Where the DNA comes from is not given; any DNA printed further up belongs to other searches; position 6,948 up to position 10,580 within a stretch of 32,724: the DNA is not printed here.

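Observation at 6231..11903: Single-chain Ser/Thr kinase + STAND NTPase + TPR + two OppA/DppA-like binding domains, all apparently cytoplasmic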

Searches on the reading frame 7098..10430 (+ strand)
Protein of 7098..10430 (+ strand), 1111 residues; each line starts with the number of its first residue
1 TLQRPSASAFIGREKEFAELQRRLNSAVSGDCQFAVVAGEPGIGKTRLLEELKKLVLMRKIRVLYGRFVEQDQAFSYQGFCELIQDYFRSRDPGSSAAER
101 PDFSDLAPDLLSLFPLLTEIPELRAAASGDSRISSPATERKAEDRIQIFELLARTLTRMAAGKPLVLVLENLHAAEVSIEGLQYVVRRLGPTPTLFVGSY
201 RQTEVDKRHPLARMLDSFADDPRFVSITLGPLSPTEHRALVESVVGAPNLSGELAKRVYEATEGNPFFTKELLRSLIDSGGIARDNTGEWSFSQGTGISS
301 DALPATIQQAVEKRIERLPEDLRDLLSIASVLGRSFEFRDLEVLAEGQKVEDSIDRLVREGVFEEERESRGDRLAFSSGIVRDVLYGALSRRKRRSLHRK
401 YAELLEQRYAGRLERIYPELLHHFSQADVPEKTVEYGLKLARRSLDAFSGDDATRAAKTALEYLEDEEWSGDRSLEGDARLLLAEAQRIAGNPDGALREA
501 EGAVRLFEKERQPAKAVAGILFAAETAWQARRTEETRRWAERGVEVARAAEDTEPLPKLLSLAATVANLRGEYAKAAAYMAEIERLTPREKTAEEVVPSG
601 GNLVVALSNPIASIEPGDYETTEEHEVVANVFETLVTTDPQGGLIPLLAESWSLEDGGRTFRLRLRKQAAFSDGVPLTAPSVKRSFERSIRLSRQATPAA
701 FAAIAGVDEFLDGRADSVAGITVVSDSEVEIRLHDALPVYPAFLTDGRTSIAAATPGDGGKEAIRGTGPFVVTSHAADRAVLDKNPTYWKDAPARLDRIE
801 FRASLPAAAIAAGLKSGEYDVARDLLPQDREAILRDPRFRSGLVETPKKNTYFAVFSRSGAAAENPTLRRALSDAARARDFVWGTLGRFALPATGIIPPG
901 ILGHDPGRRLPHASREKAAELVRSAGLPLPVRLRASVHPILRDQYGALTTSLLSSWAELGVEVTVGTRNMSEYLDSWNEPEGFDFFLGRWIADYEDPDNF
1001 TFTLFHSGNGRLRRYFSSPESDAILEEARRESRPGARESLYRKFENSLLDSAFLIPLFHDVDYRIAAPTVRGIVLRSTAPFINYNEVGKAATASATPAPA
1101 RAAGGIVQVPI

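Call 40: search_protein_representatives(protein=window:7098-10430:+)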
Query: 1111 residues. Proteins with E-value up to 0.001 (for the whole library): 114878; up to 1e-10: 63241; up to 1e-30: 6938. The best 150 are listed.
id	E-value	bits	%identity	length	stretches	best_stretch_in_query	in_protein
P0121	0.0e+00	1523.9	47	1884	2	2-1111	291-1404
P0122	0.0e+00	1462.7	50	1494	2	96-1111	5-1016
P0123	0.0e+00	1357.7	55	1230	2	5-1110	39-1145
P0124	0.0e+00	1307.6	47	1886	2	5-1100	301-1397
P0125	0.0e+00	1296.7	46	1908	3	88-1107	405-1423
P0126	0.0e+00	1283.6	42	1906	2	7-1111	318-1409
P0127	0.0e+00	1283.0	44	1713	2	6-1096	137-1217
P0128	0.0e+00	1274.9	43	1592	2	10-1099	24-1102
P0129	0.0e+00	1263.3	43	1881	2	5-1109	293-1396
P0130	0.0e+00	1232.2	45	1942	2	10-1110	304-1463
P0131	0.0e+00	1224.2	43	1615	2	9-1088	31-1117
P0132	0.0e+00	1224.0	44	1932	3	100-1111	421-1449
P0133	0.0e+00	1215.0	42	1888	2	8-1110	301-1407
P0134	0.0e+00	1211.9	44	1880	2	4-1111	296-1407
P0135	0.0e+00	1208.2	42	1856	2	7-1110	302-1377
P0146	0.0e+00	1135.1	40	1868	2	7-1099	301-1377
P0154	0.0e+00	1095.8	39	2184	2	7-1111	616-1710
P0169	2.4e-295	999.0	39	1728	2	5-1103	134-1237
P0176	4.5e-273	925.2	38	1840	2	5-1095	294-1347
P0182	1.8e-251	853.8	37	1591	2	5-1092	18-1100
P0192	1.4e-225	768.0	41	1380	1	5-1086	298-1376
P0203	9.7e-203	692.4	57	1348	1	8-586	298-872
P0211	2.8e-195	667.7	34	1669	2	7-1090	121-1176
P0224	1.6e-171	589.1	35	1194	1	10-1087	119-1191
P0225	1.4e-169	582.6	31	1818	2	7-1091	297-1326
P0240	1.1e-141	490.3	44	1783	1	9-606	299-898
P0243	1.4e-131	456.8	32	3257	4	5-501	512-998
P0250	2.9e-127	442.5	32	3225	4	6-502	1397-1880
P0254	2.1e-124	433.1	30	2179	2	10-1088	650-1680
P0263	9.4e-115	401.1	40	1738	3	5-585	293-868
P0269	2.2e-110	386.6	38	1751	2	7-592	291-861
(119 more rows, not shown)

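Call 41: search_protein_families(library=pfam, proteins=[P0154, P0254, P0243, P0224], max_evalue=0.0001)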
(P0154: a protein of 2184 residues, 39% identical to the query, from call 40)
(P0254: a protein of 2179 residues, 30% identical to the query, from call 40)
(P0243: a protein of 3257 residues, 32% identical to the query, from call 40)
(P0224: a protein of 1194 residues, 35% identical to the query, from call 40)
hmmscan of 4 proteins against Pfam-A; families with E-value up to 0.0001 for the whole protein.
P0154 (2184 aa): 5 families
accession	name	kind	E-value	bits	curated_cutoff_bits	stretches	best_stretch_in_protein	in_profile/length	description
PF00496.27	SBP_bac_5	-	1.1e-79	268.7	32.4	2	1747-2008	2-254/368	Bacterial extracellular solute-binding proteins, family 5 Middle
PF00069.31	Pkinase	-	2.8e-48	165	31.7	1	335-581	1-253/263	Protein kinase domain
PF07714.23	PK_Tyr_Ser-Thr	-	6.6e-31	108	23.1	1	337-581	3-250/258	Protein tyrosine and serine/threonine kinase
PF13191.12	AAA_16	-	9.1e-17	62.5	32.6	1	618-800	1-167/167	AAA ATPase domain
PF13289.12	SIR2_2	-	1.3e-15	58.2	24.5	1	128-261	2-126/141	SIR2-like domain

P0254 (2179 aa): 5 families
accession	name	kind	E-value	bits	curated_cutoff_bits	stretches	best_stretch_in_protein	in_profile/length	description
PF00496.27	SBP_bac_5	-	2e-45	155.9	32.4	2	1248-1602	2-365/368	Bacterial extracellular solute-binding proteins, family 5 Middle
PF13289.12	SIR2_2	-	6.6e-17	62.4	24.5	1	130-288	2-137/141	SIR2-like domain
PF13191.12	AAA_16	-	1.5e-13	52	32.6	1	650-824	2-159/167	AAA ATPase domain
PF00069.31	Pkinase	-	3.7e-13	49.9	31.7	1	470-610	103-254/263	Protein kinase domain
PF07714.23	PK_Tyr_Ser-Thr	-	2.5e-08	34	23.1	1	468-610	105-251/258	Protein tyrosine and serine/threonine kinase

P0243 (3257 aa): 18 families
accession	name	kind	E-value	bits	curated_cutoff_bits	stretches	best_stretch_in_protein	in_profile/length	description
PF13191.12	AAA_16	-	8.7e-74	248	32.6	3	2369-2538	1-167/167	AAA ATPase domain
PF00069.31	Pkinase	-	8.4e-33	114.3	31.7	1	12-207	1-198/263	Protein kinase domain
PF13401.12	AAA_22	-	2.4e-21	76.8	27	2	1476-1622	6-111/130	AAA domain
PF07714.23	PK_Tyr_Ser-Thr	-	9.5e-17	61.6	23.1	1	15-205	4-204/258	Protein tyrosine and serine/threonine kinase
PF20720.3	nSTAND3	-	5.1e-10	39.7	27.2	0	538-568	16-46/155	Novel STAND NTPase 3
PF13481.12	AAA_25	-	1.3e-09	38.4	27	0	513-568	11-61/195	AAA domain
PF00211.25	Guanylate_cyc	-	2.5e-07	30.9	21.9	1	258-387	7-154/183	Adenylate and Guanylate cyclase catalytic domain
PF25199.1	nSTAND_NTPase5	-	1.4e-06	28.6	34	0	1450-1507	15-74/145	Novel STAND NTPase 5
PF03109.22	ABC1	-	7e-06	25.8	22.9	1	84-162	144-219/244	ABC1 atypical kinase-like domain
PF05729.18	NACHT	-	7.3e-06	26.3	26.7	0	540-735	1-159/167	NACHT domain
PF07728.20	AAA_5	-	2.2e-05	24.9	22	0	542-563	2-23/139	AAA domain (dynein-related subfamily)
PF01637.24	ATPase_2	-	2.4e-05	24.7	33.2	0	2373-2425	4-53/225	ATPase domain predominantly from Archaea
PF16065.10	DUF4807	-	2.5e-05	24.4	27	0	1117-1165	53-101/126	Domain of unknown function (DUF4807)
PF24883.2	NPHP3_N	-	2.7e-05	24.9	24.8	0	531-576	15-59/164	Nephrocystin 3, N-terminal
PF03796.21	DnaB_C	-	2.9e-05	24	27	0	523-564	8-44/255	DnaB-like helicase C terminal domain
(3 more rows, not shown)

P0224 (1194 aa): 4 families
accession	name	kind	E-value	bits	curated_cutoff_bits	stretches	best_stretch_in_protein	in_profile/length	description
PF00496.27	SBP_bac_5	-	1.7e-56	192.3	32.4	1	753-1113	2-365/368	Bacterial extracellular solute-binding proteins, family 5 Middle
PF13191.12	AAA_16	-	4.9e-17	63.4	32.6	1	118-303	1-167/167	AAA ATPase domain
PF00486.34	Trans_reg_C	-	1.7e-13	50.9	26.2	1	26-92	6-76/77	Transcriptional regulatory protein, C terminal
PF10923.14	BrxC_BrxD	-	3.4e-05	23.4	22.2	1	120-179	28-87/414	BREX system ATP-binding protein BrxC/D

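Call 42: search_protein_families(library=pfam, proteins=[P0250, P0127, P0128, P0169, P0211], max_evalue=0.0001)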
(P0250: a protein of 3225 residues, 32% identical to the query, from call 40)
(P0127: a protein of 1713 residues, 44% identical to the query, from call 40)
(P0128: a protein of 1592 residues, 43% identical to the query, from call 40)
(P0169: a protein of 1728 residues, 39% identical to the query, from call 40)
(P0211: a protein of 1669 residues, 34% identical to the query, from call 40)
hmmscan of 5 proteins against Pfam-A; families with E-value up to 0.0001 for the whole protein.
P0250 (3225 aa): 24 families
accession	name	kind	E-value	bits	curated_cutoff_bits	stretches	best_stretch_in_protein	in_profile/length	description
PF13191.12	AAA_16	-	1.2e-84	283.3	32.6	3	2323-2500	1-167/167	AAA ATPase domain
PF00069.31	Pkinase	-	1.4e-32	113.6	31.7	1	9-205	1-196/263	Protein kinase domain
PF13401.12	AAA_22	-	3.2e-22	79.7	27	2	1424-1577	6-123/130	AAA domain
PF07714.23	PK_Tyr_Ser-Thr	-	2.8e-17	63.3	23.1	1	13-205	5-204/258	Protein tyrosine and serine/threonine kinase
PF20720.3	nSTAND3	-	1.6e-14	54.3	27.2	0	1424-1456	18-50/155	Novel STAND NTPase 3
PF13481.12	AAA_25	-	1.4e-12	48.1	27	0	485-526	20-60/195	AAA domain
PF13424.12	TPR_12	-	1.5e-12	48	30.1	1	2219-2281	8-72/77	Tetratricopeptide repeat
PF00211.25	Guanylate_cyc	-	4.1e-10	40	21.9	1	259-423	6-179/183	Adenylate and Guanylate cyclase catalytic domain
PF05729.18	NACHT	-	2.2e-09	37.8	26.7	0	2348-2543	2-160/167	NACHT domain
PF01695.23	IstB_IS21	-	4.1e-09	36.7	24.1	0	1410-1459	79-128/238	IstB-like ATP binding protein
PF07728.20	AAA_5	-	7.2e-09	36.2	22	0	503-524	3-24/139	AAA domain (dynein-related subfamily)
PF24883.2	NPHP3_N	-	2.5e-08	34.7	24.8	0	1421-1478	20-76/164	Nephrocystin 3, N-terminal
PF01637.24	ATPase_2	-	2.9e-08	34.2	33.2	0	1401-1565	1-136/225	ATPase domain predominantly from Archaea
PF00004.35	AAA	-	3.1e-07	31.4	21.2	0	2349-2370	1-22/131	ATPase family associated with various cellular activities (AAA)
PF05496.18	RuvB_N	-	1.4e-06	28.6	27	0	475-524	7-58/159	Holliday junction DNA helicase RuvB P-loop domain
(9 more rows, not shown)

P0127 (1713 aa): 4 families
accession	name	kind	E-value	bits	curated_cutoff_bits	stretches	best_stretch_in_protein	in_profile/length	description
PF00496.27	SBP_bac_5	-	3.5e-96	323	32.4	2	1268-1627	2-365/368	Bacterial extracellular solute-binding proteins, family 5 Middle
PF13191.12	AAA_16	-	8e-20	72.4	32.6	1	141-323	2-166/167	AAA ATPase domain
PF00486.34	Trans_reg_C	-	3.2e-16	59.6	26.2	1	21-96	1-77/77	Transcriptional regulatory protein, C terminal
PF13401.12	AAA_22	-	1.5e-05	25.7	27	0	164-326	6-123/130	AAA domain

P0128 (1592 aa): 2 families
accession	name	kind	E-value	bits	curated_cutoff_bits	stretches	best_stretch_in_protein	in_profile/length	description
PF00496.27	SBP_bac_5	-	1.1e-113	380.6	32.4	2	649-1011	2-364/368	Bacterial extracellular solute-binding proteins, family 5 Middle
PF13191.12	AAA_16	-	1.8e-16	61.5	32.6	1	23-204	1-165/167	AAA ATPase domain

P0169 (1728 aa): 9 families
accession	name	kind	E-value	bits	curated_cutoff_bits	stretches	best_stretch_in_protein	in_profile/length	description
PF00496.27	SBP_bac_5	-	1.7e-98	330.6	32.4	2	782-1141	2-361/368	Bacterial extracellular solute-binding proteins, family 5 Middle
PF01381.28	HTH_3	-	1.4e-20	73.5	23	2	9-45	1-37/55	Helix-turn-helix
PF13191.12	AAA_16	-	5e-19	69.8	32.6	1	140-334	2-167/167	AAA ATPase domain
PF13560.12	HTH_31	-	1.7e-12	47.9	27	2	61-107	10-57/64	Helix-turn-helix domain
PF12844.13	HTH_19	-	3.3e-09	36.9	30.2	1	9-47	4-42/64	Helix-turn-helix domain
PF13744.12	HTH_37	-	5.4e-07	29.8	27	0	2-42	16-56/80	Helix-turn-helix domain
PF15943.11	YdaS_toxin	-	1.7e-05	25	30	0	19-40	10-32/65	Bacterial toxin YdaS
PF04545.22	Sigma70_r4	-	3.5e-05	23.7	24.1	0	17-39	20-42/50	Sigma-70, region 4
PF13401.12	AAA_22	-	9.8e-05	23.1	27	0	161-224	4-64/130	AAA domain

P0211 (1669 aa): 3 families
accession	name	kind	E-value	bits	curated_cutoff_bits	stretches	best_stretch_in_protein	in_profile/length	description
PF00496.27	SBP_bac_5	-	9.8e-72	242.5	32.4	2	1227-1490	1-252/368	Bacterial extracellular solute-binding proteins, family 5 Middle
PF13191.12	AAA_16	-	5.8e-17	63.1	32.6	1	124-305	2-167/167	AAA ATPase domain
PF00486.34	Trans_reg_C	-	3.5e-13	49.8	26.2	1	25-93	4-76/77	Transcriptional regulatory protein, C terminal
